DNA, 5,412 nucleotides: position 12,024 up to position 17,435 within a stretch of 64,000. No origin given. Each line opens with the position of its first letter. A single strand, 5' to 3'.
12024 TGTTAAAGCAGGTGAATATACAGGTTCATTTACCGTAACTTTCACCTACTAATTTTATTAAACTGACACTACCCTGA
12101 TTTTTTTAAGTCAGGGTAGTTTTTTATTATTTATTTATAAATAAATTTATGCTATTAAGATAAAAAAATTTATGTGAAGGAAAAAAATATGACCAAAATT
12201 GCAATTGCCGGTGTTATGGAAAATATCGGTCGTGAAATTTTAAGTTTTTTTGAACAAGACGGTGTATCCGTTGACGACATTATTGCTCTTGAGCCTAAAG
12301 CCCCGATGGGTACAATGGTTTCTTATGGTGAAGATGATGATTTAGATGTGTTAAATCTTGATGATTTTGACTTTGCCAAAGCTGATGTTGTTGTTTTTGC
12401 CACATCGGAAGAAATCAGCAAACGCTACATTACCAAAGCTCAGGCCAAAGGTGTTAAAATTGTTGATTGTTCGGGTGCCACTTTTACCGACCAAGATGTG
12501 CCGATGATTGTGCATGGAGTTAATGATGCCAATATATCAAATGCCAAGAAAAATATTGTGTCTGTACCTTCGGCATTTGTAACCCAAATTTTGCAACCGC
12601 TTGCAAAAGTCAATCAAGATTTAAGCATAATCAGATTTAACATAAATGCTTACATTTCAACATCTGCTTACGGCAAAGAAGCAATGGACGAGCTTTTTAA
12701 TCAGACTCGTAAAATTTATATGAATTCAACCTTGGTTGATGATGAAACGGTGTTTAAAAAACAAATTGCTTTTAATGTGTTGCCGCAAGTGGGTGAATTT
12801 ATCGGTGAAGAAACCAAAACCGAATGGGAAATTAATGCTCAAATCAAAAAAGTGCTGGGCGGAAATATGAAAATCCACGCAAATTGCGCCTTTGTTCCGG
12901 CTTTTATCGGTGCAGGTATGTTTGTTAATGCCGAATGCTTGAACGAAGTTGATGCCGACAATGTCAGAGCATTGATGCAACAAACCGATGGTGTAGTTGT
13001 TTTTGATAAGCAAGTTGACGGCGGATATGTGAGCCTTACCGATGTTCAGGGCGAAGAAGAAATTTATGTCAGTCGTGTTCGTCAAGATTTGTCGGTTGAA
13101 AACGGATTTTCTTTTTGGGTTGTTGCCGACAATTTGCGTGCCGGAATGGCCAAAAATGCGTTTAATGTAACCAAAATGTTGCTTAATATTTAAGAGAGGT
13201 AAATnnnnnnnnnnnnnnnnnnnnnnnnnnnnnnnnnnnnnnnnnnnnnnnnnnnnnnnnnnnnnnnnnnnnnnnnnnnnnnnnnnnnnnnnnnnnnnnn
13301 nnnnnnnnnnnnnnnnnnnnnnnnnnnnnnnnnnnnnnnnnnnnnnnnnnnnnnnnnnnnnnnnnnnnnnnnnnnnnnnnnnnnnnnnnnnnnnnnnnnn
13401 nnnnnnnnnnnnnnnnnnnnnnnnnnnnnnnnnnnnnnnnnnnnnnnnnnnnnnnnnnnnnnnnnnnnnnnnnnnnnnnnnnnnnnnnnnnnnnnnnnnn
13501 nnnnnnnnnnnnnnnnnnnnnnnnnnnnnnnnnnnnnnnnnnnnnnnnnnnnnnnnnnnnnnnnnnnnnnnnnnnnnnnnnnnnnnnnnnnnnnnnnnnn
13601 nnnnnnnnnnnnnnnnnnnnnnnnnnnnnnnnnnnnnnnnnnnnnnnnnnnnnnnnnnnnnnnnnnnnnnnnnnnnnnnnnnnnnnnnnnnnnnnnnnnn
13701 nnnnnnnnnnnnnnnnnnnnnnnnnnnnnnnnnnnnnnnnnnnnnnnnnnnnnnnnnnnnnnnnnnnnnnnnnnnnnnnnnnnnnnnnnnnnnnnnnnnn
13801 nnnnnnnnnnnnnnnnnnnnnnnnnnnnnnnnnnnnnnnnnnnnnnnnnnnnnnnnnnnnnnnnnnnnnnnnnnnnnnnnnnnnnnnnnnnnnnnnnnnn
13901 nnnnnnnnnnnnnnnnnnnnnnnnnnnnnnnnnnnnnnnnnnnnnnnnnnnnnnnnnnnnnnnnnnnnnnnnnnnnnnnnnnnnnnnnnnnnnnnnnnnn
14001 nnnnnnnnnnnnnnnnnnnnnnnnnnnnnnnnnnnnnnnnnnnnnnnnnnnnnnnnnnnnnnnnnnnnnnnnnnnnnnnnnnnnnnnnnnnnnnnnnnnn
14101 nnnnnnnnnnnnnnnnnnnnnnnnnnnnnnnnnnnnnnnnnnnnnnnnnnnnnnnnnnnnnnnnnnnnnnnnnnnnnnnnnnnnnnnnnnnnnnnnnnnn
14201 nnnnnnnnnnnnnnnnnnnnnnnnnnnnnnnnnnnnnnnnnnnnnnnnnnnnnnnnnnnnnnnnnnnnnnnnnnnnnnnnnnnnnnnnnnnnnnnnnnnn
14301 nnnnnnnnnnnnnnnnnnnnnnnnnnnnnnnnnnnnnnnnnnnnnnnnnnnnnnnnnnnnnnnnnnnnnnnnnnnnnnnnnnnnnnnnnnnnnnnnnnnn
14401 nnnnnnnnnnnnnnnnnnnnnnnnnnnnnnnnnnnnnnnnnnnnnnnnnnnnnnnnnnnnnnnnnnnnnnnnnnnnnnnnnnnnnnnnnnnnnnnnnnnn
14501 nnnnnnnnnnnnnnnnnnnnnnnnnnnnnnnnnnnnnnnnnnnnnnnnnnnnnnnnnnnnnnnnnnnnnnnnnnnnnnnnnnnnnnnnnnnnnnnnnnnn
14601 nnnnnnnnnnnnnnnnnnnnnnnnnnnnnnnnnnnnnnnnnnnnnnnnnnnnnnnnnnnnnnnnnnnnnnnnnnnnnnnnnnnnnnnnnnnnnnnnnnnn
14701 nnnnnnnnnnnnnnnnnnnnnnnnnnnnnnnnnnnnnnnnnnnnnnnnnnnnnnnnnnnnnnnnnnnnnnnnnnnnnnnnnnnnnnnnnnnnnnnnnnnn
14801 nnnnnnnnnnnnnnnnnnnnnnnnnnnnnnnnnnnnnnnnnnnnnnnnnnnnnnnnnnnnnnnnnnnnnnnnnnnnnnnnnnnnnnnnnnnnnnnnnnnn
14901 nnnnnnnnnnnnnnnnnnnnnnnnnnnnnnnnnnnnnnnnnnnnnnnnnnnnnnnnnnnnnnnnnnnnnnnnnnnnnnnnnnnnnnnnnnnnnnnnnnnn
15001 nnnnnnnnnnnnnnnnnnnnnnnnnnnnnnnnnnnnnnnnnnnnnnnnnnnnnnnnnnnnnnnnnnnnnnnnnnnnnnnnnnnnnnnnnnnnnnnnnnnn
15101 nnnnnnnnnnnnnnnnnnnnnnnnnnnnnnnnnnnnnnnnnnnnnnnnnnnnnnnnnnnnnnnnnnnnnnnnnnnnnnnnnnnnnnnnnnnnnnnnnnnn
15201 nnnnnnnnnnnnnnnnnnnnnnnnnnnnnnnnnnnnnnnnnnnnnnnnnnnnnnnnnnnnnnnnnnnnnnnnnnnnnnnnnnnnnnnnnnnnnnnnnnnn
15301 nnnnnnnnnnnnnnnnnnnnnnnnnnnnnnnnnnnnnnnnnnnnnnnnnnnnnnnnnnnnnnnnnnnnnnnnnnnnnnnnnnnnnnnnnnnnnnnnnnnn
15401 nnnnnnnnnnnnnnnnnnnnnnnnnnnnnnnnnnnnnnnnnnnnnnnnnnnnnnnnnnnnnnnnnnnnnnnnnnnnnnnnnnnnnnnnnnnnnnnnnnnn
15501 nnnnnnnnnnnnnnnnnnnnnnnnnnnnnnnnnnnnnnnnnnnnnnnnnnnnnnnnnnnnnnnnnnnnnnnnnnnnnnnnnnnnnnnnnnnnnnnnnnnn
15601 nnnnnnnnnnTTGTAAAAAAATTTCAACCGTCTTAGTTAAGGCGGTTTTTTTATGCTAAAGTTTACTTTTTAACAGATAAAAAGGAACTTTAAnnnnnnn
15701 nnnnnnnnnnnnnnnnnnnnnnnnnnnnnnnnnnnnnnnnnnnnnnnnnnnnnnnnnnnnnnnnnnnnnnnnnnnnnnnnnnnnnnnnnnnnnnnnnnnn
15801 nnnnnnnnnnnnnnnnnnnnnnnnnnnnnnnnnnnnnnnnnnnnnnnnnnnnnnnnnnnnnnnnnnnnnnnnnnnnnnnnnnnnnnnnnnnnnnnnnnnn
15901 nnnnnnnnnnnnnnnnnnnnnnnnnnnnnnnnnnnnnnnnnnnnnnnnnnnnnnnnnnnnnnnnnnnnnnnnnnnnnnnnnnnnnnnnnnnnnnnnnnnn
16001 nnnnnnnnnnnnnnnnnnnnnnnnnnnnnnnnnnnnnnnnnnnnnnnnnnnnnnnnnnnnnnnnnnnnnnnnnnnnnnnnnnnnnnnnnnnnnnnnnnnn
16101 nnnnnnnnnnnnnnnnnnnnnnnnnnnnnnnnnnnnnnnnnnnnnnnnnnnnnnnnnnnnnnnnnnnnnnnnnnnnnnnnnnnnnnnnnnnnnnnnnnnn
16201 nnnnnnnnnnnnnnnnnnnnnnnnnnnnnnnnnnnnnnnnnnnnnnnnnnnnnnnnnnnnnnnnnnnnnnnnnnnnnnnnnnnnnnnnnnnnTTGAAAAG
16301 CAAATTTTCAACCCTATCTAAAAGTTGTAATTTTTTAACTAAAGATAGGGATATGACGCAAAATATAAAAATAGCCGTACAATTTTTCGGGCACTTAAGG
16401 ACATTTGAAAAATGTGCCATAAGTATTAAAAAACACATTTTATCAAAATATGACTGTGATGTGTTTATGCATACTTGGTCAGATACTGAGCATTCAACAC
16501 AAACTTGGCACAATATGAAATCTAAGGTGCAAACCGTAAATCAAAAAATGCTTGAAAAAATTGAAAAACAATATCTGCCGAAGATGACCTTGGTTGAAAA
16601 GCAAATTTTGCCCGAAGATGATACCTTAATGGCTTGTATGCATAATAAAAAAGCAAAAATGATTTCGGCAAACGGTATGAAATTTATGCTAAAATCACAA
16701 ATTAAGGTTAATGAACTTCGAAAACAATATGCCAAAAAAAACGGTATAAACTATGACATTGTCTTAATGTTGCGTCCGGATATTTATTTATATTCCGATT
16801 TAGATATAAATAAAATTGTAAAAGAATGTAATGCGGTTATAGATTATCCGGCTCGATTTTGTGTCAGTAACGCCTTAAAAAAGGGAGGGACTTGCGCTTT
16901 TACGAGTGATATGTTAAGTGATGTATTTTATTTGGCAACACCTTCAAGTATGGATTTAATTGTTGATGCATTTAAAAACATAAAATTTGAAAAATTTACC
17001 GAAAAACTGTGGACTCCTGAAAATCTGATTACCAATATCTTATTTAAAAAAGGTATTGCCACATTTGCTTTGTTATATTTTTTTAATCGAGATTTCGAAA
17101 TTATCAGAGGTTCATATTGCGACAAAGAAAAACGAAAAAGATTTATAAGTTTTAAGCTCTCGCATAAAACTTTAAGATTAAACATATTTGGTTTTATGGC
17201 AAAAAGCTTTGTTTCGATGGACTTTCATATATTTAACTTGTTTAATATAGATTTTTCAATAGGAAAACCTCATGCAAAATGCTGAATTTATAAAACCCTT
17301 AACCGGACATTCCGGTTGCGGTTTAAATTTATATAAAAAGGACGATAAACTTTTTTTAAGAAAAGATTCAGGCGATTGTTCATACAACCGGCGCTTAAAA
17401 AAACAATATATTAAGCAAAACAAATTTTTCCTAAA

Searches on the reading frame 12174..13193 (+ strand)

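Call 9: search_protein_families(library=pfam, proteins=[window:12174-13193:+], max_evalue=0.001)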
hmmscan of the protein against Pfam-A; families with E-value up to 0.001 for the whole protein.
window:12174-13193:+ (339 aa): 2 families
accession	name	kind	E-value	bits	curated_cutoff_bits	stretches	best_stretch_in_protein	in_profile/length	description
PF02774.23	Semialdhyde_dhC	-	7.8e-28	98.3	26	1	150-322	9-183/184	Semialdehyde dehydrogenase, dimerisation domain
PF01118.30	Semialdhyde_dh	-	5.4e-12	46.6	26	1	8-123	1-120/121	Semialdehyde dehydrogenase, NAD binding domain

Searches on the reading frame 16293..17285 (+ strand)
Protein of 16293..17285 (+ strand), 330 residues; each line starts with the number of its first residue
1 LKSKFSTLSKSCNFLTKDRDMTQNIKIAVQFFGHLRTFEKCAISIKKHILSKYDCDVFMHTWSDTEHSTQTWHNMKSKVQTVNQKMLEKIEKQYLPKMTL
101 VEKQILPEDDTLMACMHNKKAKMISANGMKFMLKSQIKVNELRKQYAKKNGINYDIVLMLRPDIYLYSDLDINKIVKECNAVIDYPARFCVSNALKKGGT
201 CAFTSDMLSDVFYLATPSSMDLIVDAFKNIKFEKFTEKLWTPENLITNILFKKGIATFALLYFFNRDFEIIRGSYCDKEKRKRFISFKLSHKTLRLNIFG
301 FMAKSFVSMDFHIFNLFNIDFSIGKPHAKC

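Call 9: search_protein_families(library=pfam, proteins=[window:16293-17285:+], max_evalue=0.001)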
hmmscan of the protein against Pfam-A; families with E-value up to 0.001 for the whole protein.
window:16293-17285:+ (330 aa): 1 family
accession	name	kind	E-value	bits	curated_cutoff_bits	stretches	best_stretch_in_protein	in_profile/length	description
PF25072.1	DUF7796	-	5.9e-05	22.6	27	1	24-175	3-138/346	Domain of unknown function (DUF7796)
